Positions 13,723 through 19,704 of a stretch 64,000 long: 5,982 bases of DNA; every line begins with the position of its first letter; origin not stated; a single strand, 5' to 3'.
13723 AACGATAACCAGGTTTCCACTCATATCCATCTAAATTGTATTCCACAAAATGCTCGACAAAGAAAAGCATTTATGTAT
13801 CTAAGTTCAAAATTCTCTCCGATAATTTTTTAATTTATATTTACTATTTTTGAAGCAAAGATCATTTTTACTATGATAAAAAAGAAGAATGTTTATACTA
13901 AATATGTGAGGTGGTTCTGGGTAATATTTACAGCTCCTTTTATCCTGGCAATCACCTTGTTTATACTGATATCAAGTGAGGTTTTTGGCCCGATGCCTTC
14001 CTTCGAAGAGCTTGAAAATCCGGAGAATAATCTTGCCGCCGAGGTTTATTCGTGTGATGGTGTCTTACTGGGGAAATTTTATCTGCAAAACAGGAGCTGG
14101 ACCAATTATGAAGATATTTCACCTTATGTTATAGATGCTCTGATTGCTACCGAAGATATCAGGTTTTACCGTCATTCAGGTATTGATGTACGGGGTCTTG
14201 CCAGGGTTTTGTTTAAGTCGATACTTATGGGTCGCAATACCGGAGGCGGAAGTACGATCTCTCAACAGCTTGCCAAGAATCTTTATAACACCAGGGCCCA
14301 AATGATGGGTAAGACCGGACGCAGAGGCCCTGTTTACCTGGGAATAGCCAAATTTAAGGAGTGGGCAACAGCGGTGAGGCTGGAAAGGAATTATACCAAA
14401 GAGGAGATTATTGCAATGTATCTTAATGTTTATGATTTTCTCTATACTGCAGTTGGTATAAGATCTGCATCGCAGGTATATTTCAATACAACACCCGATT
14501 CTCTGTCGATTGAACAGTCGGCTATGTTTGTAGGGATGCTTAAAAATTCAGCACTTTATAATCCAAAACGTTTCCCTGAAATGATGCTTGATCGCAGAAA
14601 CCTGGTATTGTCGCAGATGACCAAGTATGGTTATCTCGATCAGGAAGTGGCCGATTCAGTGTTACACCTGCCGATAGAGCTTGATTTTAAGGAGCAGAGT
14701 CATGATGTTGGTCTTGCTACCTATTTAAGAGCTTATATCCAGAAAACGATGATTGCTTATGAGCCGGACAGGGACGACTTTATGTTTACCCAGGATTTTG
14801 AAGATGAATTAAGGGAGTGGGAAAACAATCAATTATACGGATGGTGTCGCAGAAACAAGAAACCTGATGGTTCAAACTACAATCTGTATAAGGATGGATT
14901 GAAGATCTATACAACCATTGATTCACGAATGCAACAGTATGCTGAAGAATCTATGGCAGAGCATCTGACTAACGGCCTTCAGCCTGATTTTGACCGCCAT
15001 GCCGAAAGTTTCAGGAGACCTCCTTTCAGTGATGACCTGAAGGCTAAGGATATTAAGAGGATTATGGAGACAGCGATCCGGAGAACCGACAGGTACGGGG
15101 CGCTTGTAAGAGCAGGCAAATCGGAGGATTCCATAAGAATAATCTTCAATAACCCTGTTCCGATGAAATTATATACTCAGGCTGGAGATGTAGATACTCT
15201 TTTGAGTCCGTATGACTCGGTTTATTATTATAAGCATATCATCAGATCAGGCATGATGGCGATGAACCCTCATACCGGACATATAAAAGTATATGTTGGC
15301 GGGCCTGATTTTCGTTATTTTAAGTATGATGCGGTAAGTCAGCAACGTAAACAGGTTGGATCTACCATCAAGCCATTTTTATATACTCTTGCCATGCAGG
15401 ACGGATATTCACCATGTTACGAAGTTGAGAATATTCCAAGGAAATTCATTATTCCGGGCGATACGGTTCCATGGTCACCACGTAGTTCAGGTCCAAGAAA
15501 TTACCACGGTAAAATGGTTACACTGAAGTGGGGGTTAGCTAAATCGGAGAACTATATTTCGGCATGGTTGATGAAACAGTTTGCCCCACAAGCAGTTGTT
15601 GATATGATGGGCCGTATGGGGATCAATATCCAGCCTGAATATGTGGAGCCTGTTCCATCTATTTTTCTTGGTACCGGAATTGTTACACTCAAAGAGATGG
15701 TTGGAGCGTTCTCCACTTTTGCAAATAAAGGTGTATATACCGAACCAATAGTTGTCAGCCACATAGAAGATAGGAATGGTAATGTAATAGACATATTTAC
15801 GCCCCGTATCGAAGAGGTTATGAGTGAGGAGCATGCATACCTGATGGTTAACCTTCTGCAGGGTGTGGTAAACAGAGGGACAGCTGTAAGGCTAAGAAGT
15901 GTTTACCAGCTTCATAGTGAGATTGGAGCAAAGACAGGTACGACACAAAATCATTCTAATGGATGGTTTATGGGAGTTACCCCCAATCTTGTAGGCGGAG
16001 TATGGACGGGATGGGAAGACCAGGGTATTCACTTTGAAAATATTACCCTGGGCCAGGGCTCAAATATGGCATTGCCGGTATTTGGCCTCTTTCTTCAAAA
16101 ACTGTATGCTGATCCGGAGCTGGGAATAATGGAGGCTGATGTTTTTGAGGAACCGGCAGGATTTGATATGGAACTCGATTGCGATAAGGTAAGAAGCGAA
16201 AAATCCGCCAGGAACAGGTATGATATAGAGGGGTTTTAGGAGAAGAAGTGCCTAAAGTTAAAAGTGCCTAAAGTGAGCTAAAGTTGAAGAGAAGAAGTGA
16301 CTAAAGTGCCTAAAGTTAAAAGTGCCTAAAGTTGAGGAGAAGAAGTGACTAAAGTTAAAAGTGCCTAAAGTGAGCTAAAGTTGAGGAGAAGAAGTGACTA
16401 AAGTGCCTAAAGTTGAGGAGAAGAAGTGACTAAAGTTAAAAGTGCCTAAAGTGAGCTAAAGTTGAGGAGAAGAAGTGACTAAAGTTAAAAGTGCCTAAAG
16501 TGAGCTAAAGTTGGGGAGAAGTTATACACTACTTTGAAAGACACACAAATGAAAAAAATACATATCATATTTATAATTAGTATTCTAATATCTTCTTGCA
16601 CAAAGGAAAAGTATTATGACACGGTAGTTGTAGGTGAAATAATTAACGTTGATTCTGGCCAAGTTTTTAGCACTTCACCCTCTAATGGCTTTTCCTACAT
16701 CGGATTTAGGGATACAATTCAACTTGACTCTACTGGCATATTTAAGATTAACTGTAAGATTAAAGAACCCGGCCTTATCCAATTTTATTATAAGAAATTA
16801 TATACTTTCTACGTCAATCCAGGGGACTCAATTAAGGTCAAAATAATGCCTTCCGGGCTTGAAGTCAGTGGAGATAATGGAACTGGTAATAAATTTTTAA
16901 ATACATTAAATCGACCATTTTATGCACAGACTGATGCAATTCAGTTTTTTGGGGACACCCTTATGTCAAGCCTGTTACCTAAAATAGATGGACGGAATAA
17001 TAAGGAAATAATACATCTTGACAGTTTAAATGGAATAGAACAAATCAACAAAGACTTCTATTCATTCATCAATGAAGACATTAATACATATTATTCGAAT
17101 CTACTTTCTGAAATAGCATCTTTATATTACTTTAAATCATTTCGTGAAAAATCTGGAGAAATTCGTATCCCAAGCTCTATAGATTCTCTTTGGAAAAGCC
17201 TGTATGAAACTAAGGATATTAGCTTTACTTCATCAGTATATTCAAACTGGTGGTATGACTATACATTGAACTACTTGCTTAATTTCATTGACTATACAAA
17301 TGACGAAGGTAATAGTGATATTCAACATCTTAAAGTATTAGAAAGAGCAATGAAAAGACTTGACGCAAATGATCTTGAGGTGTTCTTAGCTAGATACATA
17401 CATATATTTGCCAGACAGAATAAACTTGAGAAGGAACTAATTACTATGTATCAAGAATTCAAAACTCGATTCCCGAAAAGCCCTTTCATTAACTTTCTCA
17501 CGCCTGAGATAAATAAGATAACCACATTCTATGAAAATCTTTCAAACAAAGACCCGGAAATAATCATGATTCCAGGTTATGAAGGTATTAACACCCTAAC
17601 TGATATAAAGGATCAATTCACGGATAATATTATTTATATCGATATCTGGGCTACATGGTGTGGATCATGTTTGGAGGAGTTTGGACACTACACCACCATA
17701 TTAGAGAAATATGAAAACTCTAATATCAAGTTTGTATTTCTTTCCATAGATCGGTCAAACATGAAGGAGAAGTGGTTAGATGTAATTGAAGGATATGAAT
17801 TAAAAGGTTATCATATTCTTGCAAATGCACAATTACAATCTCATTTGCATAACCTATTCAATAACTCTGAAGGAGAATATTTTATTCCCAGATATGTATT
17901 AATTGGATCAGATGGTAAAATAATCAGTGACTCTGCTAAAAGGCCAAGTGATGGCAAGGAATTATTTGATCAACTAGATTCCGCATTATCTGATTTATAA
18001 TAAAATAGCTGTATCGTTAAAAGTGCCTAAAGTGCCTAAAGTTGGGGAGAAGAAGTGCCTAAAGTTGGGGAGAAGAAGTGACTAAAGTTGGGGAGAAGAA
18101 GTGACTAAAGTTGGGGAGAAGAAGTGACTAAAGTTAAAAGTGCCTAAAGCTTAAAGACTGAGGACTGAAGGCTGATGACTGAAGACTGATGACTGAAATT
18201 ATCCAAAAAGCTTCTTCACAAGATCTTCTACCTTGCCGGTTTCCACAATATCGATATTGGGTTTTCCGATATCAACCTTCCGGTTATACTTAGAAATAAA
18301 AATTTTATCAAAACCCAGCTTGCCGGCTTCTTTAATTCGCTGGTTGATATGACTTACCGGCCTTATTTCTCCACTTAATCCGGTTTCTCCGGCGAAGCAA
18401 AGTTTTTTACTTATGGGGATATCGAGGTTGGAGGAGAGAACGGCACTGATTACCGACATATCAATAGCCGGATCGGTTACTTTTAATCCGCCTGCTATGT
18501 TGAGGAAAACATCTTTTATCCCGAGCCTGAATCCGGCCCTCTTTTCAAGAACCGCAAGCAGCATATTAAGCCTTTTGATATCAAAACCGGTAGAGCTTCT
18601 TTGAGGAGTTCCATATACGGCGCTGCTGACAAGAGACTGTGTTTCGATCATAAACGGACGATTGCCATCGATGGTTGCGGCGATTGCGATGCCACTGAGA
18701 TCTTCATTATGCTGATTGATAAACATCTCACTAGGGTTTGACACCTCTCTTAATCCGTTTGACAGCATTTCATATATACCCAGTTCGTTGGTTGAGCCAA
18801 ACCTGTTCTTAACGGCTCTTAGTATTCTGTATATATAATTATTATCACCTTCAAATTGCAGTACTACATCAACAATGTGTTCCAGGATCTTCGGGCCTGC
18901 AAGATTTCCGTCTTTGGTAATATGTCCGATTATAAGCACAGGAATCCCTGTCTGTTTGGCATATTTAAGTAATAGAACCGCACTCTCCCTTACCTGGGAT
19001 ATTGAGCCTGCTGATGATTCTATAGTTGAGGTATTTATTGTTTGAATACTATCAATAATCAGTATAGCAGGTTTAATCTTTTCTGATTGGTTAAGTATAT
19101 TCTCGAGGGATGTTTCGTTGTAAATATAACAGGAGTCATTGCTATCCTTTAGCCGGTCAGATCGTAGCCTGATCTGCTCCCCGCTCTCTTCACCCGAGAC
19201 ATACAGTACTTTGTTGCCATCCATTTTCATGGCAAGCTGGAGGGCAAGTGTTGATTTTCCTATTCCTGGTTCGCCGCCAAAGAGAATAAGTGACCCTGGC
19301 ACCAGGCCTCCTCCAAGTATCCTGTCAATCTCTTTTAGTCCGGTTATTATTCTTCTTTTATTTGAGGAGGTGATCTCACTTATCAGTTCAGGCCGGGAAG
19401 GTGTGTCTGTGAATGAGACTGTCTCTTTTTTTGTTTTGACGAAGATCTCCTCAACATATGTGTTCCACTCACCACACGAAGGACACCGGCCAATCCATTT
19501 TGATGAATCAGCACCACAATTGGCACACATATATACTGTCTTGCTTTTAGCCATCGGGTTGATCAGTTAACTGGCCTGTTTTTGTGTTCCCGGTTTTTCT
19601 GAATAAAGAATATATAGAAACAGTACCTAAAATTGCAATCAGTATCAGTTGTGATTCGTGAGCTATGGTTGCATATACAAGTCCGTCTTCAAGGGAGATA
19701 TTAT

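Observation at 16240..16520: Family of modular, purine-rich tandem arrays built from 7-14 nt 'GT...AA' modules, recurring at five intergenic loci plus one lone module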

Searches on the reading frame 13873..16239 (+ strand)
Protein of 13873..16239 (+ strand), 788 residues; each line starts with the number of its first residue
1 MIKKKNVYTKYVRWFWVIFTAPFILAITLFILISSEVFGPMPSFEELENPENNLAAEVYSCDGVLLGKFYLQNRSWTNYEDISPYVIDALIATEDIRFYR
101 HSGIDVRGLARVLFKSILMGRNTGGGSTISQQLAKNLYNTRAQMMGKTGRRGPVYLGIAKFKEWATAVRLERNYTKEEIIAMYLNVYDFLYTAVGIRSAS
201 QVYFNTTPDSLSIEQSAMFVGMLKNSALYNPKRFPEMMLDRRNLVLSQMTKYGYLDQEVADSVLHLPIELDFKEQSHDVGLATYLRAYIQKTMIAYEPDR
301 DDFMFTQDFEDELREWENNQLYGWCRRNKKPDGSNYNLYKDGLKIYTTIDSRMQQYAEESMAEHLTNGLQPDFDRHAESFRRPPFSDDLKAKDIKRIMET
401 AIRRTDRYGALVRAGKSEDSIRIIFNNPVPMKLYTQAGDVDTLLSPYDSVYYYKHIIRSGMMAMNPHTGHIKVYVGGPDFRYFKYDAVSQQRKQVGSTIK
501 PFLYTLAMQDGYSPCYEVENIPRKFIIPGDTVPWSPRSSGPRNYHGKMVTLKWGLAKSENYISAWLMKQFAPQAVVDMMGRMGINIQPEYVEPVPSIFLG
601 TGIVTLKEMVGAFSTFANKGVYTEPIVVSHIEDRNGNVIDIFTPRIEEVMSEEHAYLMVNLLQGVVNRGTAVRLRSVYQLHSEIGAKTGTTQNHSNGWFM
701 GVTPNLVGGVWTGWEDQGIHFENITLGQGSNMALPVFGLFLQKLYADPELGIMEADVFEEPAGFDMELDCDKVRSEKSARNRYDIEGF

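Call 13: search_protein_families(library=pfam, proteins=[window:13873-16239:+])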
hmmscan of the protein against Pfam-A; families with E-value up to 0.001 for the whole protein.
window:13873-16239:+ (788 aa): 2 families
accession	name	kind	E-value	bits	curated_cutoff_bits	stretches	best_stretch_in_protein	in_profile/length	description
PF00912.28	Transgly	-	3.5e-51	173.6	27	1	64-249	3-177/178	Transglycosylase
PF00905.27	Transpeptidase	-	3.9e-23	82.6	22.1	1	461-705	3-267/299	Penicillin binding protein transpeptidase domain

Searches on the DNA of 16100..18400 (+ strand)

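Call 21: search_rna_families(source=window, start=16100, end=18400, threshold=evalue, max_evalue=10)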
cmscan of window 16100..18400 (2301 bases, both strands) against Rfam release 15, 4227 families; matches with E-value up to 10: 2.
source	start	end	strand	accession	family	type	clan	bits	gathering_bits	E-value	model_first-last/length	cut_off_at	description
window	17500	17579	-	RF00611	SNORD111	Gene; snRNA; snoRNA; CD-box;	-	20.3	46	2.7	1-89/89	no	Small nucleolar RNA SNORD111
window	17965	18023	+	RF02350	psRNA6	Gene; sRNA;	-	13.4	60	0.82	1-333/333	no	Nitrosomonas sRNA psRNA6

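Call 35: search_dna_similar(query=window:16237-16535:+, collection=plasmids, mode=distant, max_evalue=0.001)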
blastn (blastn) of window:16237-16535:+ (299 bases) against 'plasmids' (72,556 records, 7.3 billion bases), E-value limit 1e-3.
No match.

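Call 36: search_dna_similar(query=window:16237-16535:+, collection=phages, mode=distant, max_evalue=0.001)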
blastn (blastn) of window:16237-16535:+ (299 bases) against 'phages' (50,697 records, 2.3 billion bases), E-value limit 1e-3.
No match.

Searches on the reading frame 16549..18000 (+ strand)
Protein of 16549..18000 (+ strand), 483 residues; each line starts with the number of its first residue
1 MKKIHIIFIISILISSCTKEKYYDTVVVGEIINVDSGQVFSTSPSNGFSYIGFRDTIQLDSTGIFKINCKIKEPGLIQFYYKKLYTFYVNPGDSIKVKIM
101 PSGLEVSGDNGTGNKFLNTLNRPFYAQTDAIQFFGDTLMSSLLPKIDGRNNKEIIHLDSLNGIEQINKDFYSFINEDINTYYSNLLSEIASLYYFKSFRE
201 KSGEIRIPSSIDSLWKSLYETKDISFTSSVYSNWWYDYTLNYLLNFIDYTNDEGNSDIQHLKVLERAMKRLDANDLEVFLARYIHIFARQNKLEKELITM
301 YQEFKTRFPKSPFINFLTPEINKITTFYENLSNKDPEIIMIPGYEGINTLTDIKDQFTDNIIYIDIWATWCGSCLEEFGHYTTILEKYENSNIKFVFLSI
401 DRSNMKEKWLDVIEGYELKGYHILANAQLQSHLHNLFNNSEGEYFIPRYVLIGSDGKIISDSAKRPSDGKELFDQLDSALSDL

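Call 13: search_protein_families(library=pfam, proteins=[window:16549-18000:+])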
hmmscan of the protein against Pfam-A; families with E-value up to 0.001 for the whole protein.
window:16549-18000:+ (483 aa): 4 families
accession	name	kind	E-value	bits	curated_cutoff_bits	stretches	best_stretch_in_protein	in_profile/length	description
PF13905.12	Thioredoxin_8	-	1.3e-08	35.4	27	1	360-458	2-94/94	Thioredoxin-like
PF08534.16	Redoxin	-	2.7e-08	34.2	26.6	1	348-462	18-132/148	Redoxin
PF00085.26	Thioredoxin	-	4.3e-05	23.9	23.5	1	359-405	18-63/103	Thioredoxin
PF00578.27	AhpC-TSA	-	0.00043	20.6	26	1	356-458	23-121/124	AhpC/TSA family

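Call 20: find_encoding_contigs(protein=window:16549-18000:+, flank=6000, max_places=10)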
Protein window:16549-18000:+ (483 aa): 2 contigs read that carry it; 2 places shown.
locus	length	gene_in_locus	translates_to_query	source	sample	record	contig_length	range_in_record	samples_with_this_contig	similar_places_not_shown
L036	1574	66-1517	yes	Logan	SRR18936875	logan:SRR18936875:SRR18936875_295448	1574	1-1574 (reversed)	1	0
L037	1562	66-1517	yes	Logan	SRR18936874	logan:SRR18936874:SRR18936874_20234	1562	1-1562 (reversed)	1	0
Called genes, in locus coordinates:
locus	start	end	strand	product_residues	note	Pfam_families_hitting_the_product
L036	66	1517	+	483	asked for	PF08534:Redoxin, PF13905:Thioredoxin_8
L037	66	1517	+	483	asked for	PF08534:Redoxin, PF13905:Thioredoxin_8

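Call 45: find_homologous_proteins(query=window:16549-18000:+, max_evalue=1e-30)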
Query window:16549-18000:+ (483 aa): 6 proteins with E <= 1e-30 among 7150 candidates.
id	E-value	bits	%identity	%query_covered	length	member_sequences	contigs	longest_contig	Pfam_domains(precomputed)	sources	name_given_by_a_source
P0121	0.0e+0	1091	100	100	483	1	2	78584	PF08534.17,PF13905.13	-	-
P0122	8.0e-165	567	52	100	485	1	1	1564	PF08534.17,PF13905.13,PF00578.28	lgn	-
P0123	3.3e-128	447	45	99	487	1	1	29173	PF00085.27,PF08534.17,PF13905.13,PF00578.28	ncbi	-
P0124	1.7e-41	161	25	98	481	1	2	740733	PF00085.27,PF08534.17,PF13905.13,PF00578.28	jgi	jgi:thiol-disulfide isomerase/thioredoxin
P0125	4.1e-31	126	38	39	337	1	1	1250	PF08534.17,PF13905.13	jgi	jgi:thiol-disulfide isomerase/thioredoxin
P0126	6.1e-31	126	24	99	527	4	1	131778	PF00085.27,PF08534.17,PF13905.13,PF00578.28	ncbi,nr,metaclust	ncbi:Thiol-disulfide isomerase or thioredoxin [Pedobacter sp. ok626]|nr:Thiol-disulfide isomerase or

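Call 46: find_encoding_contigs(protein=P0122, flank=3000, max_places=3)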
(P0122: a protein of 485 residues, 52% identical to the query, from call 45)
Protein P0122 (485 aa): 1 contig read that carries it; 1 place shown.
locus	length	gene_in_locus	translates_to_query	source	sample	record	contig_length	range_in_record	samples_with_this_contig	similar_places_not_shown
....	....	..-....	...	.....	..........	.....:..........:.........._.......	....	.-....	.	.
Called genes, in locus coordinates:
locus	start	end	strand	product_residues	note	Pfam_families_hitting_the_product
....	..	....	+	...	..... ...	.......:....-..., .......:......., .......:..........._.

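Call 47: find_encoding_contigs(protein=P0123, flank=6000, max_places=3)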
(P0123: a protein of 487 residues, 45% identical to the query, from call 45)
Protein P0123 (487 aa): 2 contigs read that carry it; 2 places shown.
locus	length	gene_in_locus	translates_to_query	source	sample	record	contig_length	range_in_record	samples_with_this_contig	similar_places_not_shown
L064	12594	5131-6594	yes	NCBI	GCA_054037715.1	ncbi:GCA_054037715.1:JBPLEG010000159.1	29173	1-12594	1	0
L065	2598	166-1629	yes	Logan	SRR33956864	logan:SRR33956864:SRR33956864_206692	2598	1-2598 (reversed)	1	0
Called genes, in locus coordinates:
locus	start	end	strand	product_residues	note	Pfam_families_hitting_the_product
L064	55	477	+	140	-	-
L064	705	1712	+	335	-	PF13310:Virulence_RhuM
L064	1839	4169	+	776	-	PF18961:DUF5703_N, PF22124:Glyco_hydro_95_cat (weak)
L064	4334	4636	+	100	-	PF22600:MTPAP-like_central (weak), PF01909:NTP_transf_2, PF18765:Polbeta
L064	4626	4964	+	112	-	PF01934:HepT-like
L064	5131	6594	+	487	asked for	PF00085:Thioredoxin (weak), PF00578:AhpC-TSA (weak), PF08534:Redoxin, PF13905:Thioredoxin_8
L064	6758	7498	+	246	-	-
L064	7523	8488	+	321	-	-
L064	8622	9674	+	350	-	PF02156:Glyco_hydro_26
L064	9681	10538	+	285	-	-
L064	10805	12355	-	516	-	PF02018:CBM_4_9, PF18962:Por_Secre_tail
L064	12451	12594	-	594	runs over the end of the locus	PF00150:Cellulase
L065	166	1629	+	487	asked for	PF00085:Thioredoxin (weak), PF00578:AhpC-TSA (weak), PF08534:Redoxin, PF13905:Thioredoxin_8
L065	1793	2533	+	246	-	-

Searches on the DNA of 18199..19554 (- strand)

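Call 44: search_rna_families(sources=[L001, L004, L005, L009, L018, L021, L023, L024, L029, L033, L034, L042, L046, L050, L051, L052, L056, L057, L059, L061], threshold=gathering)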
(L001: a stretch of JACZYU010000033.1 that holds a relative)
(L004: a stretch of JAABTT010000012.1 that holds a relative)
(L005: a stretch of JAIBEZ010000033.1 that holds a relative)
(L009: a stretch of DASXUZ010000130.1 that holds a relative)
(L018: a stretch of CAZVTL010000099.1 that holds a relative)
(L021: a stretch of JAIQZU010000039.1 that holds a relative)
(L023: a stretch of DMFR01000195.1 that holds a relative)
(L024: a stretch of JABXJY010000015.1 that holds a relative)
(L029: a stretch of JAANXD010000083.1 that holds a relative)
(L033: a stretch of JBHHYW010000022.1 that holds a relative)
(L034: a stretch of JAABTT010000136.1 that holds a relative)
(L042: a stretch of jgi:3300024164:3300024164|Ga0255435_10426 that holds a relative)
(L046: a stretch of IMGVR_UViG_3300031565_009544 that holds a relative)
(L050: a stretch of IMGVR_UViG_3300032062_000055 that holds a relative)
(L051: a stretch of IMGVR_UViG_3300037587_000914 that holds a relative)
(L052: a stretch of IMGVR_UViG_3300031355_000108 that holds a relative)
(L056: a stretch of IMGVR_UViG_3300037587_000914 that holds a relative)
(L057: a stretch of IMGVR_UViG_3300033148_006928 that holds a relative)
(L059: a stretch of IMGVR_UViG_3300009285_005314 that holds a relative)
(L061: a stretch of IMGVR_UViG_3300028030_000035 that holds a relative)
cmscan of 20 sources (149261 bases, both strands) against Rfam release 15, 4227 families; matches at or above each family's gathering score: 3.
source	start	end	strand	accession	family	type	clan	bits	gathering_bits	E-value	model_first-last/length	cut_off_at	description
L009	4181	4254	-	RF00005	tRNA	Gene; tRNA;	CL00001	71.8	29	2.3e-13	1-71/71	no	tRNA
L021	3387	3476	-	RF00005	tRNA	Gene; tRNA;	CL00001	59.5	29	5.6e-10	1-71/71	no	tRNA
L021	3518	3604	-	RF00005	tRNA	Gene; tRNA;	CL00001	57.5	29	2e-09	1-71/71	no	tRNA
